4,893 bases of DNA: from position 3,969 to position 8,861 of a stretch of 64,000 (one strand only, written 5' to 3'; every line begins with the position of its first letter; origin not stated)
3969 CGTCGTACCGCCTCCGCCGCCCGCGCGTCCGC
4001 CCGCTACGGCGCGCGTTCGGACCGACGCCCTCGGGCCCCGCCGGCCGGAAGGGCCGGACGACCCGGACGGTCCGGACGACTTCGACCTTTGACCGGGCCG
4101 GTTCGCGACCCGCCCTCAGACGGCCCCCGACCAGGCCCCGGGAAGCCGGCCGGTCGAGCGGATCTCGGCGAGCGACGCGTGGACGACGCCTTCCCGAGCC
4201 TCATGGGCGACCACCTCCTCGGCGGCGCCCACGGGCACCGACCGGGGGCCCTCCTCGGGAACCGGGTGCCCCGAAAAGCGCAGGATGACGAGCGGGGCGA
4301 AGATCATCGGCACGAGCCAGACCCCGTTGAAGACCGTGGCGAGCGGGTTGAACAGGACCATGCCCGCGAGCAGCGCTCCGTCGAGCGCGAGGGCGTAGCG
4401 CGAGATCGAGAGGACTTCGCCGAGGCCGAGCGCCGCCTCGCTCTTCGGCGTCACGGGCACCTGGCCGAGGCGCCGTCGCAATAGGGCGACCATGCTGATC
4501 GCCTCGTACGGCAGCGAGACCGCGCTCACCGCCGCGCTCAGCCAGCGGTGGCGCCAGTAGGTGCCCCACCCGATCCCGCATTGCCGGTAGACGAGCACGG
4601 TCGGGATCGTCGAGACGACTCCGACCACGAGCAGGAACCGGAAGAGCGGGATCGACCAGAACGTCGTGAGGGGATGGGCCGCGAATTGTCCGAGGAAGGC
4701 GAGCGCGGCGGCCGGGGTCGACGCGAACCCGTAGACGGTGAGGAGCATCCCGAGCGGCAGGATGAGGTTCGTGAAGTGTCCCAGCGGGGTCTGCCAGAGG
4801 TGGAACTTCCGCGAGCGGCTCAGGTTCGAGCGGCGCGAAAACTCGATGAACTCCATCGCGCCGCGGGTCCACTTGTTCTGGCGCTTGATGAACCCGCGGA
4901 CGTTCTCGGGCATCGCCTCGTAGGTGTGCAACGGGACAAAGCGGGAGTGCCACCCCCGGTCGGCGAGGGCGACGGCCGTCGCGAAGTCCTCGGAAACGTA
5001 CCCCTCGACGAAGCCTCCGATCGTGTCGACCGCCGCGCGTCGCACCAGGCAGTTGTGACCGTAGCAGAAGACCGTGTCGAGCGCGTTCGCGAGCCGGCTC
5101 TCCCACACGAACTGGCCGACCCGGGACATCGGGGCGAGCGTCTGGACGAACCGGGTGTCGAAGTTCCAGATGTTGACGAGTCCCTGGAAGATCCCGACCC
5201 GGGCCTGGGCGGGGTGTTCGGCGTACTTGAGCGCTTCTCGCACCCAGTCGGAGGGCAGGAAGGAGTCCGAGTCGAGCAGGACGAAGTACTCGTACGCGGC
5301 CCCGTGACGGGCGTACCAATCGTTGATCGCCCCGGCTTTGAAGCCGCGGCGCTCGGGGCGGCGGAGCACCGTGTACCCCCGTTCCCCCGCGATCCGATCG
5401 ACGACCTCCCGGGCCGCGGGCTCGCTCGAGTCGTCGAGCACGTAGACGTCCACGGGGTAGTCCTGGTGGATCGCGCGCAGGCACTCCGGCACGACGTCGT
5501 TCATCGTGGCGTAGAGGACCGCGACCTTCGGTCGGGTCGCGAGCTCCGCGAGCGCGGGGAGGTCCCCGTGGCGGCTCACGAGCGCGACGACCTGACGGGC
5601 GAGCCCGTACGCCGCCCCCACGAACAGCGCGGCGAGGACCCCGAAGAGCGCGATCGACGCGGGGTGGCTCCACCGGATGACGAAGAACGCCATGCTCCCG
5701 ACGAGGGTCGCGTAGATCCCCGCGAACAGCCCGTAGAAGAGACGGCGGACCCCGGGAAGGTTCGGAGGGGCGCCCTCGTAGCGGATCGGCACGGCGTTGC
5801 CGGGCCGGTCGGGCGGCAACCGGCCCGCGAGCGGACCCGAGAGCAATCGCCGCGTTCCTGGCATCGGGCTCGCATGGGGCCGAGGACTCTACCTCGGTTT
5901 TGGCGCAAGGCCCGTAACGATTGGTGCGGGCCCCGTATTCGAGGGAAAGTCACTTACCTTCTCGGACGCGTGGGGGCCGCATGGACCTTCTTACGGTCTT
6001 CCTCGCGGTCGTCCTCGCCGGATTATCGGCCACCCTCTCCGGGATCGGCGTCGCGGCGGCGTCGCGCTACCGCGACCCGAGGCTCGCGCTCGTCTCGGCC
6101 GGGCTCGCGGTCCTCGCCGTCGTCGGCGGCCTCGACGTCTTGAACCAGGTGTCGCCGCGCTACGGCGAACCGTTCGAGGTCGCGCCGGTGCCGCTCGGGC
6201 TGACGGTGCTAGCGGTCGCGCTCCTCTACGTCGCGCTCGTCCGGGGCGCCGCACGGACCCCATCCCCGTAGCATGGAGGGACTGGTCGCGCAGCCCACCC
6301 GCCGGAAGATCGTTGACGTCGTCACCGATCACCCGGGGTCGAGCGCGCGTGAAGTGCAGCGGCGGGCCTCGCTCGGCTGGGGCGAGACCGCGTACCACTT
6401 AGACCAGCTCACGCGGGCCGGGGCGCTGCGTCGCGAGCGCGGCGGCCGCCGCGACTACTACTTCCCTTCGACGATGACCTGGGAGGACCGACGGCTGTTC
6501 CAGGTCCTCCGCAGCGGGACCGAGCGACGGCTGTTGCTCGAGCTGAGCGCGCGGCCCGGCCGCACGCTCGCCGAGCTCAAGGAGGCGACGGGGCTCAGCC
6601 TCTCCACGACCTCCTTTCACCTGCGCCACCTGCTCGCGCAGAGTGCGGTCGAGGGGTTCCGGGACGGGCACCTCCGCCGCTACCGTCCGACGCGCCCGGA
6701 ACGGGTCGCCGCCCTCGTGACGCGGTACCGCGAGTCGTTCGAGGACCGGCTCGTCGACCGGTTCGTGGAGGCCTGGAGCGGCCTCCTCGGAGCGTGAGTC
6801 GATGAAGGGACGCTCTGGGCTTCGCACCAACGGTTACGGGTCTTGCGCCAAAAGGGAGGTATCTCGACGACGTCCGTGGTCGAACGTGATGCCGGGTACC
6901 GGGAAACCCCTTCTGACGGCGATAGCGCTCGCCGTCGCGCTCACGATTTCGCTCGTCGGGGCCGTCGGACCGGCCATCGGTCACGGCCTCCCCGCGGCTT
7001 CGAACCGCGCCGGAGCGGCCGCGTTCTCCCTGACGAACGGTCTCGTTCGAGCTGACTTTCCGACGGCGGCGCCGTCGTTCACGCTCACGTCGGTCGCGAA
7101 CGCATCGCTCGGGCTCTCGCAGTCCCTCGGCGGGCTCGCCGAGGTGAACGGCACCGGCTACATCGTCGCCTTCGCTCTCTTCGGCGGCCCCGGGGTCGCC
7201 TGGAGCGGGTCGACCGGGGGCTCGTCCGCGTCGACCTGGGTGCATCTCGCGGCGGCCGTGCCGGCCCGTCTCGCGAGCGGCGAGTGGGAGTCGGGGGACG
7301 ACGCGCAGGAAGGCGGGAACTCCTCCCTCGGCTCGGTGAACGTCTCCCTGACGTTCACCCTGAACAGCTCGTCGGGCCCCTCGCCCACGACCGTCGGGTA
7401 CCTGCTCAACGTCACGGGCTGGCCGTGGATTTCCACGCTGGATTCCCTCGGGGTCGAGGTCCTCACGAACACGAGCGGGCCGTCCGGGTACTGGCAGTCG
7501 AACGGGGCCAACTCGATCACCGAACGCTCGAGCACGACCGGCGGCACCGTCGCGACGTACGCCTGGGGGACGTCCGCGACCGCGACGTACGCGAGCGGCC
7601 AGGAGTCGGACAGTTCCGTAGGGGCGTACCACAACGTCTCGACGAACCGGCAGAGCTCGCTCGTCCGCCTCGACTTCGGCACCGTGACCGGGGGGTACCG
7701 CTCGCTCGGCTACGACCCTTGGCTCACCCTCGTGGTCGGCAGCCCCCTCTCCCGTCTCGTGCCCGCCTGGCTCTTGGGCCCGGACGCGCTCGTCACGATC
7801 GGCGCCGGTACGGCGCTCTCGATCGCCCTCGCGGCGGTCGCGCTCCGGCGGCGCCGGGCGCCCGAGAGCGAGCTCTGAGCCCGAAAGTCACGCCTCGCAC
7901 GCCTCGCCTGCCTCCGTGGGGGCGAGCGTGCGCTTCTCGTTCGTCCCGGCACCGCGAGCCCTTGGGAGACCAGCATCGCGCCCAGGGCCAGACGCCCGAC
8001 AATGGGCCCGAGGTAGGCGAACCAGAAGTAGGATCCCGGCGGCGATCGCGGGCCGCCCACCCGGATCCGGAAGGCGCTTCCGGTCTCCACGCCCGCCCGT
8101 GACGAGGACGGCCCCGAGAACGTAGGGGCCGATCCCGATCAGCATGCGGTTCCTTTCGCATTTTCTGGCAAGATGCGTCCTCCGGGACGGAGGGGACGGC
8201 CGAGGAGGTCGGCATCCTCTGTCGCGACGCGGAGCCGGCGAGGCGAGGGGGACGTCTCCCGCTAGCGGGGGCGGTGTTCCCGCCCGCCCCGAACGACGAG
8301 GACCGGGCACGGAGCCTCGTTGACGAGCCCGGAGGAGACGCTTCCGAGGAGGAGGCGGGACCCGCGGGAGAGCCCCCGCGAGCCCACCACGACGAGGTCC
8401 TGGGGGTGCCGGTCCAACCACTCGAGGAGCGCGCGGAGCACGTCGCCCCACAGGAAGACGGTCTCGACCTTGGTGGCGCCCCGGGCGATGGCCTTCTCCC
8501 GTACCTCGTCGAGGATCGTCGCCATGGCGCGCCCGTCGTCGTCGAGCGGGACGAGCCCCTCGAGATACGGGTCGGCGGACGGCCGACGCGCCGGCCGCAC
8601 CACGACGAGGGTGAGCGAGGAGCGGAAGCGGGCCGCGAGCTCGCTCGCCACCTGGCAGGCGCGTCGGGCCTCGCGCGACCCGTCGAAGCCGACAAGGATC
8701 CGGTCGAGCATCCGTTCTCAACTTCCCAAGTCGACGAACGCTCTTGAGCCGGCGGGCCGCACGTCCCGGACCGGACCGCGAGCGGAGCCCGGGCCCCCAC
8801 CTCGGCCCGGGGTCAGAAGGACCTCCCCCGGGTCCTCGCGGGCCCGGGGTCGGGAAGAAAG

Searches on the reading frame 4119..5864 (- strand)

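Call 76: search_protein_families(library=pfam, proteins=[window:4119-5864:-], max_evalue=0.001)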
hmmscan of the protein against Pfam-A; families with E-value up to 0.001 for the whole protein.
window:4119-5864:- (582 aa): 5 families
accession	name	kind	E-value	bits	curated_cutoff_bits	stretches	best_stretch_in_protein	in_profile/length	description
PF13632.12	Glyco_trans_2_3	-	2.1e-21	77.1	27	1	193-395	1-181/198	Glycosyl transferase family group 2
PF13641.12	Glyco_tranf_2_3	-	1.8e-14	54.7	27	1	120-335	9-230/230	Glycosyltransferase like family 2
PF00535.33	Glycos_transf_2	-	3.5e-13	50.3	23.3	1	123-282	11-167/168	Glycosyl transferase family 2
PF13506.12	Glyco_transf_21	-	1.4e-11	44.6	21.7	1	189-334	29-174/174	Glycosyl transferase family 21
PF03552.20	Cellulose_synt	-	2e-06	27.1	24.7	1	284-448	416-579/722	Cellulose synthase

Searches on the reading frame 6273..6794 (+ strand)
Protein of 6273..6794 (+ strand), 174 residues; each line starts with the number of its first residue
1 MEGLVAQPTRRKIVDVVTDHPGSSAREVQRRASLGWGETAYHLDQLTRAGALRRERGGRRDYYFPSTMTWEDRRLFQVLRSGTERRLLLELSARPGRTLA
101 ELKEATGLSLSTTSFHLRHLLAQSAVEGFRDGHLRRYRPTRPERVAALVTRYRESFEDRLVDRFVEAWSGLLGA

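Call 76: search_protein_families(library=pfam, proteins=[window:6273-6794:+], max_evalue=0.001)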
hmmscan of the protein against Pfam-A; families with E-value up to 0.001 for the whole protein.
window:6273-6794:+ (174 aa): 9 families
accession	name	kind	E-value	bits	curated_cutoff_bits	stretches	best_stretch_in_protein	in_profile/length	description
PF24266.1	HTH_HVO_0163_N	-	1.5e-18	67.1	31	1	9-73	3-68/70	HVO_0163, N-terminal HTH domain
PF12840.13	HTH_20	-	4.9e-13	49.3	27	2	82-127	4-49/51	Helix-turn-helix domain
PF13412.12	HTH_24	-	3.7e-11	42.9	21.9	1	82-121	3-42/48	Winged helix-turn-helix DNA-binding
PF24033.1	DUF7342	-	6.8e-07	29.8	31.6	0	12-82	9-77/150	Family of unknown function (DUF7342)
PF12802.13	MarR_2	-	6.2e-06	26.7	27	1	82-127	5-51/61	MarR family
PF01022.26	HTH_5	-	2.8e-05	24.3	22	0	85-121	5-40/47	Bacterial regulatory protein, arsR family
PF03965.22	Penicillinase_R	-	3e-05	24.8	22.6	0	99-144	24-69/115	Penicillinase repressor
PF09339.16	HTH_IclR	-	5.2e-05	23.4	22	0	91-127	12-49/52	IclR helix-turn-helix domain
PF01047.28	MarR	-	0.00024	21.4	24.6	0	83-127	4-48/59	MarR family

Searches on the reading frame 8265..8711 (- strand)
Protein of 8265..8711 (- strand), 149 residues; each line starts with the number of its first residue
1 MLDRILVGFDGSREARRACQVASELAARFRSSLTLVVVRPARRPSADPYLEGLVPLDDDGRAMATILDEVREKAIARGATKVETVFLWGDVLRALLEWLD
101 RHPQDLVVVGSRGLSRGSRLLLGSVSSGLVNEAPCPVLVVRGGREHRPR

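Call 76: search_protein_families(library=pfam, proteins=[window:8265-8711:-], max_evalue=0.001)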
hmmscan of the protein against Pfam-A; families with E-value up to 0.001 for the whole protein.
window:8265-8711:- (149 aa): 1 family
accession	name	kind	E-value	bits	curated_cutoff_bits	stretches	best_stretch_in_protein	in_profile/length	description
PF00582.32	Usp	-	1.6e-29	103.7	24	1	1-141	1-141/141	Universal stress protein family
